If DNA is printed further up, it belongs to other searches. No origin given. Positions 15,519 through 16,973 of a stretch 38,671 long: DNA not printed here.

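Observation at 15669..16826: GltJ/AgmX-like bitopic protein (cytoplasmic GYF domain, TM, periplasmic TonB_C-like domain) encoded 10 nt after the giant gene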

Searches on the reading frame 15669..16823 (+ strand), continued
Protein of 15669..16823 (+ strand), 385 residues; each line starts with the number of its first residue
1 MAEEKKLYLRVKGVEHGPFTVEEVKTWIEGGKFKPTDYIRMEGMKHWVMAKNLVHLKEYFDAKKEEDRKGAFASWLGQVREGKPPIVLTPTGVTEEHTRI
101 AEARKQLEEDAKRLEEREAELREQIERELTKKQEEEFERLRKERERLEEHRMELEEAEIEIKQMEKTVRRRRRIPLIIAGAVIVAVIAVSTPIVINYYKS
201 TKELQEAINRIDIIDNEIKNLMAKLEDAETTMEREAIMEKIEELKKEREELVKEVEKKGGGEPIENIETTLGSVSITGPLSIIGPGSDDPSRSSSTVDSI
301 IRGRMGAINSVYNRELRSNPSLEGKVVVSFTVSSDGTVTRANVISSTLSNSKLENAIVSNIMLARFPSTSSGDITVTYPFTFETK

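Call 41: search_protein_families(library=ncbifam, proteins=[L015:1507-2100:+, L015:3417-4583:+, L003:9352-9915:+, L003:6729-9050:-], max_evalue=0.01)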
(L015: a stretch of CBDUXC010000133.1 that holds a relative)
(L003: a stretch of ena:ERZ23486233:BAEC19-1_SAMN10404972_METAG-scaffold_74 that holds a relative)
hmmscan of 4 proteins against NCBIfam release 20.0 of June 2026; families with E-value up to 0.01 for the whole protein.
L015:1507-2100:+ (198 aa): 0 families

L015:3417-4583:+ (389 aa): 4 families
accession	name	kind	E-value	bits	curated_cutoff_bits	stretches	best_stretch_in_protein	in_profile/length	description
NF033768.1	myxo_SS_tail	domain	4e-07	30.1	40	1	302-385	7-91/92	AgmX/PglI C-terminal domain-containing protein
NF041669.1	GvpT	domain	0.0012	19.4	80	1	86-115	93-122/123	GvpT/GvpP family gas vesicle accessory protein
NF045487.1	ASRP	equivalog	0.0036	15.9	300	0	87-159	405-477/593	archaea-specific SMC-related protein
TIGR04211.1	SH3_and_anchor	equivalog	0.0048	16.5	65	0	88-154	78-144/198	TIGR04211 family SH3 domain-containing protein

L003:9352-9915:+ (188 aa): 0 families

L003:6729-9050:- (773 aa): 36 families (the best 25 are shown)
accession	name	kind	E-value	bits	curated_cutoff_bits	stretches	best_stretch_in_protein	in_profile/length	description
NF040959.1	MamA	equivalog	1.1e-74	250.4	200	5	460-621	42-203/204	magnetosome protein MamA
TIGR02917.1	PEP_TPR_lipo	equivalog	1.3e-74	251.6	312.2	3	192-546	372-726/899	XrtA/PEP-CTERM system TPR-repeat protein PrsT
TIGR02521.1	type_IV_pilW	equivalog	5.5e-45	153.7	154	6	253-411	33-193/234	type IV pilus biogenesis/stability protein PilW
TIGR00540.1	TPR_hemY_coli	hypoth_equivalog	7.6e-30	103.9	142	5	329-447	271-385/385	heme biosynthesis-associated TPR protein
TIGR02552.1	LcrH_SycD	equivalog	1.8e-29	102.2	104.8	3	165-251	34-120/136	SycD/LcrH family type III secretion system chaperone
NF033758.1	gliding_GltE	equivalog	7.8e-29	100.9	225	3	81-348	86-354/411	adventurous gliding motility TPR repeat lipoprotein GltE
TIGR03939.1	PGA_TPR_OMP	equivalog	2.2e-27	95.7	366.65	6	26-122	99-195/800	poly-beta-1,6 N-acetyl-D-glucosamine export porin PgaA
NF008757.0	PRK11788.1-5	equivalog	1.1e-26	94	363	4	471-584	123-241/388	lipopolysaccharide assembly protein LapB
NF033920.0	C39_PA2778_fam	equivalog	3.4e-25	88.9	150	3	162-247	169-254/255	PA2778 family cysteine peptidase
NF033762.1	social_mot_Tgl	equivalog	4.5e-22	78.6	225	3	540-615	48-124/252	social motility TPR repeat lipoprotein Tgl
NF052415.1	T3SS_chap_SctY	equivalog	7.4e-19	68.2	70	2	152-245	9-105/106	type III secretion apparatus assembly chaperone SctY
NF008756.0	PRK11788.1-4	equivalog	5.7e-18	65.1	474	3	477-683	94-306/389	lipopolysaccharide assembly protein LapB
NF040561.1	PrimPol_Msp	equivalog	6.6e-18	64.6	200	2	62-143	6-87/515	CRISPR-associated primase-polymerase type A1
TIGR00990.1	3a0801s09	subfamily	9.7e-18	64.1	757.25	3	423-503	367-447/615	mitochondrial import receptor subunit TOM70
NF008520.0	PRK11447.1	equivalog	2.6e-17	62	858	3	269-344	287-360/1157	cellulose synthase complex outer membrane protein BcsC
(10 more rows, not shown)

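Call 44: predict_structure(alignment_id=A1)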
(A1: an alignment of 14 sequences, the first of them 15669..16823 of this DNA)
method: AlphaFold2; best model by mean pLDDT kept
length: 385 residues; sequences in the alignment: 14
mean_pLDDT: 78.2   pTM: 0.38
mean pLDDT of the five models: 78.2, 73.6, 72.6, 72.3, 69.8
residues with pLDDT >= 90: 40; 70-90: 270; 50-70: 50; < 50: 25
segments of 3 or more residues with pLDDT < 50: 169-178, 259-269
pLDDT, mean of each block of 10 residues (from residue 1): 77 89 89 91 86 87 86 84 80 81 81 80 62 73 80 80 67 45 60 53 68 80 79 82 83 63 38 79 84 87 87 84 86 91 83 87 89 89 81
secondary structure, 60 per line:
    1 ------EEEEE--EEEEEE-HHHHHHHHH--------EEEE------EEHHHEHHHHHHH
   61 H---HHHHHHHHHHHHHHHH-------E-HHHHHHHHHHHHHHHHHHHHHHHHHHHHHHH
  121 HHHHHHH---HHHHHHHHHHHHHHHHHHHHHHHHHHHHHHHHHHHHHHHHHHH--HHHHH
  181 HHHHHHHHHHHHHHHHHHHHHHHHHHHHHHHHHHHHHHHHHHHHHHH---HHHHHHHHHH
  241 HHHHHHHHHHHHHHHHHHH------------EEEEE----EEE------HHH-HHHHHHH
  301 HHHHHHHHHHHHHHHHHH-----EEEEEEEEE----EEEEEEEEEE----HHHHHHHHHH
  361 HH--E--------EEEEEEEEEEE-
elements in order: E7-11 E14-19 H21-29 E38-41 H54-61 H65-80 H90-127 H131-173 H176-227 H231-259 E272-276 E281-283 H294-318 E324-332 E337-346 H351-362 E374-384

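Call 49: fold_search(model_id=the predicted structure, library=pdb)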
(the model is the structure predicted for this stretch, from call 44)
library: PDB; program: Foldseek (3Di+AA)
matches with E <= 10: 223; with E <= 0.001: 0
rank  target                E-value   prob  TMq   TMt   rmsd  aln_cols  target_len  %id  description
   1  8z9y_E                1.4e-03  1.00  0.15  0.15  12.9        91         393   23  Cryo-EM Structure of the Arabidopsis thaliana TIC Complex (released 2024-11-27)
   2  6sly_MODEL_1_A        1.5e-03  1.00  0.18  0.53   4.0        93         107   26  NMR solution structure of Helicobacter pylori TonB-CTD (residues 179-285) (released 2020-03-25)
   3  7zc8_A                3.7e-03  1.00  0.16  0.63   2.3        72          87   22  Crystal structure of the C-terminal domain of FusB, a TonB homologue (released 2022-08-17)
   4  6fip_MODEL_1_A        4.4e-03  1.00  0.16  0.57   3.3        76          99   28  Solution NMR structure of Pseudomonas aeruginosa TonB CTD (released 2018-08-29)
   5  7zc8_B                5.5e-03  1.00  0.13  0.50   4.9        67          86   22  Crystal structure of the C-terminal domain of FusB, a TonB homologue (released 2022-08-17)
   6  5lw8_MODEL_1_A        9.2e-03  1.00  0.18  0.58   3.8        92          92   30  NMR solution structure of Helicobacter pylori TonB-CTD (residues 194-285) (released 2016-10-19)
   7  9dc4_T                9.8e-03  1.00  0.17  0.70  12.0       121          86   17  Transferrin Binding Protein A in complex with transferrin binding protein B, transferrin and globular domain of TonB (released 2026-03-04)
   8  7vcf_Q                1.0e-02  1.00  0.15  0.35  13.7        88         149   22  Cryo-EM structure of Chlamydomonas TOC-TIC supercomplex (released 2022-11-30)
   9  2x9a_B                1.1e-02  0.98  0.14  0.46   6.8        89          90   12  crystal structure of g3p from phage IF1 in complex with its coreceptor, the C-terminal domain of TolA (released 2010-12-01)
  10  9hi3                  1.5e-02  1.00  0.16  0.30   2.4        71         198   22  C-terminal domain of pectobacterial FusB in complex with spinach ferredoxin 1 (released 2025-04-23)
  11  2gsk_B                1.5e-02  1.00  0.14  0.56   4.6        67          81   21  Structure of the BtuB:TonB Complex (released 2006-06-13)
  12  3fma_A                1.5e-02  1.00  0.14  0.50   4.5        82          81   23  Crystal structure of the GYF domain of Smy2 in complex with a proline-rich peptide from BBP/ScSF1 (released 2009-12-22)
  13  7z3c_MODEL_1_A        1.6e-02  1.00  0.15  0.57   3.4        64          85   22  Solution structure of GltJ GYF domain from Myxococcus xanthus (released 2023-02-22)
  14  1tol                  2.9e-02  0.93  0.13  0.29   7.0        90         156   12  FUSION OF N-TERMINAL DOMAIN OF THE MINOR COAT PROTEIN FROM GENE III IN PHAGE M13, AND C-TERMINAL DOMAIN OF E. COLI PROTE (released 1999-05-20)
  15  3fma_D                3.5e-02  0.99  0.14  0.53   5.6        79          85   22  Crystal structure of the GYF domain of Smy2 in complex with a proline-rich peptide from BBP/ScSF1 (released 2009-12-22)
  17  3fma_C                3.9e-02  1.00  0.10  0.41   2.1        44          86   32  Crystal structure of the GYF domain of Smy2 in complex with a proline-rich peptide from BBP/ScSF1 (released 2009-12-22)
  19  3fma_B                4.4e-02  1.00  0.10  0.40   2.1        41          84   34  Crystal structure of the GYF domain of Smy2 in complex with a proline-rich peptide from BBP/ScSF1 (released 2009-12-22)
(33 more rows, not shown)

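Call 51: find_related_loci(query=A1, collection=metagenome_contigs, flank=8000)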
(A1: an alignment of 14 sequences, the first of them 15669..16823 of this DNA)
Query A1 (385 aa) in metagenome_contigs; peptide patterns used: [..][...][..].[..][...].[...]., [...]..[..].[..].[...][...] (x = any residue, [..] = any of these).
282 stretches matched a pattern; 22 encode a relative of the query (tblastn E <= 1e-3); 22 distinct loci.
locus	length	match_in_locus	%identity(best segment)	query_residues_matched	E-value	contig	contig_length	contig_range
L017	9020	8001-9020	100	1-340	0e+0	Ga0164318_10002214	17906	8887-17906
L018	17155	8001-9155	64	1-385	1e-160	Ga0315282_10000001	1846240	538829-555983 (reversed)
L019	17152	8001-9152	63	1-385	4e-160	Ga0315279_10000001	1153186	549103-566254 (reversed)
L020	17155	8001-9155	63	1-385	1e-154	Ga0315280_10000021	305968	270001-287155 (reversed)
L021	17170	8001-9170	50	1-385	7e-102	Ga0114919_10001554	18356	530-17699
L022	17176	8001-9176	46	1-385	2e-90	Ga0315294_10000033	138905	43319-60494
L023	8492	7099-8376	38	7-382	3e-86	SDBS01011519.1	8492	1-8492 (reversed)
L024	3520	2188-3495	39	1-382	3e-84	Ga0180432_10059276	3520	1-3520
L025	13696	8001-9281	39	7-382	1e-79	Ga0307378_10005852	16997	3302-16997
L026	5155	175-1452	38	7-382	2e-79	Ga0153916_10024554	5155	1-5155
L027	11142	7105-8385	39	7-382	4e-79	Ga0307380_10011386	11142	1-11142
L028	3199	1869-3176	41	1-382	1e-78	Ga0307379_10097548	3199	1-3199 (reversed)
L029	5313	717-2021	37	1-382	4e-75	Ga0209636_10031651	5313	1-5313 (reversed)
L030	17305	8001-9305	37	1-382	1e-71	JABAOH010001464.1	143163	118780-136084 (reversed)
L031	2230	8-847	39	108-382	2e-49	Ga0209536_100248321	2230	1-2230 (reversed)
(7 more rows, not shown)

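Call 54: search_protein_representatives(alignment_id=A1)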
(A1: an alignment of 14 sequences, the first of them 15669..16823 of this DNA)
Query: 14 sequences, 385 profile positions. Proteins with E-value up to 0.001 (for the whole library): 18907; up to 1e-10: 3897; up to 1e-30: 31. The best 150 are listed.
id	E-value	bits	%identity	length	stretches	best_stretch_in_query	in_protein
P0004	3.2e-188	641.7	-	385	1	1-385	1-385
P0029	9.3e-158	541.4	-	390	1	1-385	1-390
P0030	2.0e-148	510.7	-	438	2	94-384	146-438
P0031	6.4e-115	400.4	-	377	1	9-384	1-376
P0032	3.1e-96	338.9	-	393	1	4-384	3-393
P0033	1.2e-72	261.2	-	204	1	178-384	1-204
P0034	6.1e-71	255.6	-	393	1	3-384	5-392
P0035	9.1e-64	232.0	-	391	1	1-385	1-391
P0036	3.3e-52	194.0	-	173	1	2-134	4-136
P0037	1.1e-45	172.4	-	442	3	272-385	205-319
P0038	2.3e-45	171.5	-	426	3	293-383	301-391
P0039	5.7e-45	170.2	-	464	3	270-382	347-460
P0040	9.8e-38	146.3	-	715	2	293-384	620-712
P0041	1.6e-36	142.3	-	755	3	269-383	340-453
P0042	1.8e-36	142.2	-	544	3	295-384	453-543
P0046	1.4e-34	136.0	-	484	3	253-384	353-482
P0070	3.5e-29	118.2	-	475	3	271-382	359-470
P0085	5.4e-27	111.0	-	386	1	6-384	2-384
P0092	1.3e-25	106.5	-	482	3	264-382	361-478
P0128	1.3e-22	96.6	-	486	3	282-384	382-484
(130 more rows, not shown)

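Call 55: find_encoding_contigs(protein=P0085, flank=10000, max_places=2)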
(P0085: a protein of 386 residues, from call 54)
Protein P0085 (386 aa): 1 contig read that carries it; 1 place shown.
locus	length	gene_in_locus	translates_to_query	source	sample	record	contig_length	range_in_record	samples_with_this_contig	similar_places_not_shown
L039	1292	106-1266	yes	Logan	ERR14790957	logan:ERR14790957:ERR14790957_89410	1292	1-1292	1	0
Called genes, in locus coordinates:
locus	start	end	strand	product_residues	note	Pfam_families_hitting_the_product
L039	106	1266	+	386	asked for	-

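Call 56: find_encoding_contigs(protein=P0035, flank=10000, max_places=2)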
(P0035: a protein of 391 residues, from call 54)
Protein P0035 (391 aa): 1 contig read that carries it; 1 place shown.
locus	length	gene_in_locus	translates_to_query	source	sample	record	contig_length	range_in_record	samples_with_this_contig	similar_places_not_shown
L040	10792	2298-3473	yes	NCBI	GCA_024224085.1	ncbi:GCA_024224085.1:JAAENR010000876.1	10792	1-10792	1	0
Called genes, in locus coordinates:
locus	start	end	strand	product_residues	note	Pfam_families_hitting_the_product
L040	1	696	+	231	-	PF02578:Cu-oxidase_4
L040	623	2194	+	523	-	PF13231:PMT_2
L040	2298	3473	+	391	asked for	PF14237:GYF_2 (weak)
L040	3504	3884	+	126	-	PF13620:CarboxypepD_reg, PF13715:CarbopepD_reg_2 (weak), PF22904:NOMO1-like_2nd (weak)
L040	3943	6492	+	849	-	PF01564:Spermine_synth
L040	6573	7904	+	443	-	PF27533:CapK_C (weak)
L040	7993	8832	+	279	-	PF01522:Polysacc_deac_1, PF10096:DUF2334, PF11959:DUF3473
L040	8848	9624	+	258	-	PF00149:Metallophos, PF13277:YmdB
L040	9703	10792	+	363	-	PF01807:Zn_ribbon_DnaG, PF08275:DNAG_N, PF01751:Toprim, PF13155:Toprim_2, PF13362:Toprim_3, PF13662:Toprim_4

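Call 65: search_protein_families(library=pfam, alignment_id=A3, max_evalue=0.001)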
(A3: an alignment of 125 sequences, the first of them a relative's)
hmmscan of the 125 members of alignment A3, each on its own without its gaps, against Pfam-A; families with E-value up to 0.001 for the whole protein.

A. member 1, P0004 (385 aa): 2 families
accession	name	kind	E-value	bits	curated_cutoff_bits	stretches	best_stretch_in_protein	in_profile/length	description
PF14237.11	GYF_2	-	6.4e-07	29.5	25.8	1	8-53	2-47/50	GYF domain 2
PF03544.19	TonB_C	-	4.2e-06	27.6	24.6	1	322-382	14-77/79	Gram-negative bacterial TonB protein C-terminal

B. families by the number of members that match (of 125 scanned): 56 families (the first 25 are shown)
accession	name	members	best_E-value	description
PF03544.19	TonB_C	116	2.9e-24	Gram-negative bacterial TonB protein C-terminal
PF14237.11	GYF_2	15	1.8e-85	GYF domain 2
PF13103.11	TonB_2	11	3.8e-11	TonB C terminal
PF25588.1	DUF7934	4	2e-05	Family of unknown function (DUF7934)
PF07719.23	TPR_2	3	2e-31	Tetratricopeptide repeat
PF00515.34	TPR_1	3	2.8e-31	Tetratricopeptide repeat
PF14559.12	TPR_19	3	9e-22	Tetratricopeptide repeat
PF13428.12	TPR_14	3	4.1e-18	Tetratricopeptide repeat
PF13431.12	TPR_17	3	7.4e-15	Tetratricopeptide repeat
PF13174.12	TPR_6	3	7e-11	Tetratricopeptide repeat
PF25531.1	GYF_ATXR3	3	2.6e-09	Histone-lysine N-methyltransferase ATXR3, GYF domain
PF13414.12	TPR_11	2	2.1e-29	TPR repeat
PF13432.12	TPR_16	2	1.1e-24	Tetratricopeptide repeat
PF13181.12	TPR_8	2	2e-24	Tetratricopeptide repeat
PF05569.17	Peptidase_M56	2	5.7e-22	BlaR1 peptidase M56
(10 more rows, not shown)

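Call 68: find_encoding_contigs(protein=P0039, flank=10000, max_places=2)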
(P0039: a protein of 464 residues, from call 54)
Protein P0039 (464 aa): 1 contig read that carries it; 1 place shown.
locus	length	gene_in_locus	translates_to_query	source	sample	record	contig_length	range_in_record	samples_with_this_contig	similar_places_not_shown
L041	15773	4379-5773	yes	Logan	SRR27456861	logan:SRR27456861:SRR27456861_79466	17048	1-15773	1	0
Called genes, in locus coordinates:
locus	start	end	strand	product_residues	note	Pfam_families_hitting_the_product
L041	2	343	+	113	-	?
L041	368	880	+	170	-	-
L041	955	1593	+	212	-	PF01618:MotA_ExbB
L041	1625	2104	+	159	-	PF02472:ExbD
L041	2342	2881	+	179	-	PF02472:ExbD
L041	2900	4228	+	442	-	-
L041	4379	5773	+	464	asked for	PF14237:GYF_2, PF03544:TonB_C (weak)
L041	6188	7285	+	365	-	PF00155:Aminotran_1_2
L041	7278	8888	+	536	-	-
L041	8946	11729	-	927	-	PF07676:PD40 (faint), PF26550:Tricorn_2nd (weak), PF26549:Tricorn_N (weak), PF01103:Omp85 (weak)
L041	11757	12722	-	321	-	PF00480:ROK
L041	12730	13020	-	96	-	PF05164:ZapA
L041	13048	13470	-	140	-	-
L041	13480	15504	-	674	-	PF03483:B3_4, PF03484:B5, PF17759:tRNA_synthFbeta, PF03147:FDX-ACB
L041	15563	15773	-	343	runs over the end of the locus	PF02912:Phe_tRNA-synt_N, PF01409:tRNA-synt_2d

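Call 69: list_cluster_members(proteins=[window:15669-16823:+, window:31046-31609:+, window:7345-8682:-, P0002, P0011, P0013])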
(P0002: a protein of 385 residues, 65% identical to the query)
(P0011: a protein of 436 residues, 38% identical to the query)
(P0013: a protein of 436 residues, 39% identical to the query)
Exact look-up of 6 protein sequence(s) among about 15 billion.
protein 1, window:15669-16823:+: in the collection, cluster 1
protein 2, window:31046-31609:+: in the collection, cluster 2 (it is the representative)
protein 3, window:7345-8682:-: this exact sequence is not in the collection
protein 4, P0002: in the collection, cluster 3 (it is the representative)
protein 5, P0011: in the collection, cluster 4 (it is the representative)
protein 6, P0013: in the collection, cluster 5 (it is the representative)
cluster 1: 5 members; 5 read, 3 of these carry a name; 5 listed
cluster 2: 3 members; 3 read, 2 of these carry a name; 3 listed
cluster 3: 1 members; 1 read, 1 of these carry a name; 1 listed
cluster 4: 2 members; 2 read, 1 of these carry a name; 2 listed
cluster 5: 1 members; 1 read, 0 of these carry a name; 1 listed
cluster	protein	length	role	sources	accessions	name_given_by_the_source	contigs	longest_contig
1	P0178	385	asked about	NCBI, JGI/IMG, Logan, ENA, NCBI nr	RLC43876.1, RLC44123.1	MAG: hypothetical protein DRH44_03315 [Candidatus Coatesbacteria bacterium] | MAG: hypothetical protein DRH49_00060 [Candidatus Coatesbacteria bacterium]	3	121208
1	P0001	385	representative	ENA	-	-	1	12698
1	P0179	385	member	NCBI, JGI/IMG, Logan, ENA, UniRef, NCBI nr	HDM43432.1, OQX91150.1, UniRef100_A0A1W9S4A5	MAG TPA: TonB family protein [Firmicutes bacterium] | TonB C-terminal domain-containing protein n=1 Tax=Candidatus Coatesbacteria bacterium ... | MAG: hypothetical protein B6D57_00805 [Candidatus Coatesbacteria bacterium 4484_99]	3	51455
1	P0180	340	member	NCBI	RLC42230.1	MAG: hypothetical protein DRH51_01295, partial [Candidatus Coatesbacteria bacterium]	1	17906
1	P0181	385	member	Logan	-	-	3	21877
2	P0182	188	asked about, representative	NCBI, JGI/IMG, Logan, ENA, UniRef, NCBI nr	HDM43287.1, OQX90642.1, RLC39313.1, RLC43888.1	MAG TPA: elongation factor P [Firmicutes bacterium] | Elongation factor P n=1 Tax=Candidatus Coatesbacteria bacterium 4484_99 TaxID=1970774 ... | MAG: elongation factor P [Candidatus Coatesbacteria bacterium 4484_99]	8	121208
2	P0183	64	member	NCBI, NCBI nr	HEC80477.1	MAG TPA: elongation factor P, partial [Firmicutes bacterium] | elongation factor P [Bacillota bacterium]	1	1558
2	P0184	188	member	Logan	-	-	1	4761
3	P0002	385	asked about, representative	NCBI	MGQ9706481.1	MAG: AgmX/PglI C-terminal domain-containing protein [bacterium]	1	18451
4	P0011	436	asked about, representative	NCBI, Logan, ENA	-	-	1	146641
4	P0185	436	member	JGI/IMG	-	TonB family protein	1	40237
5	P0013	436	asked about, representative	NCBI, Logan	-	-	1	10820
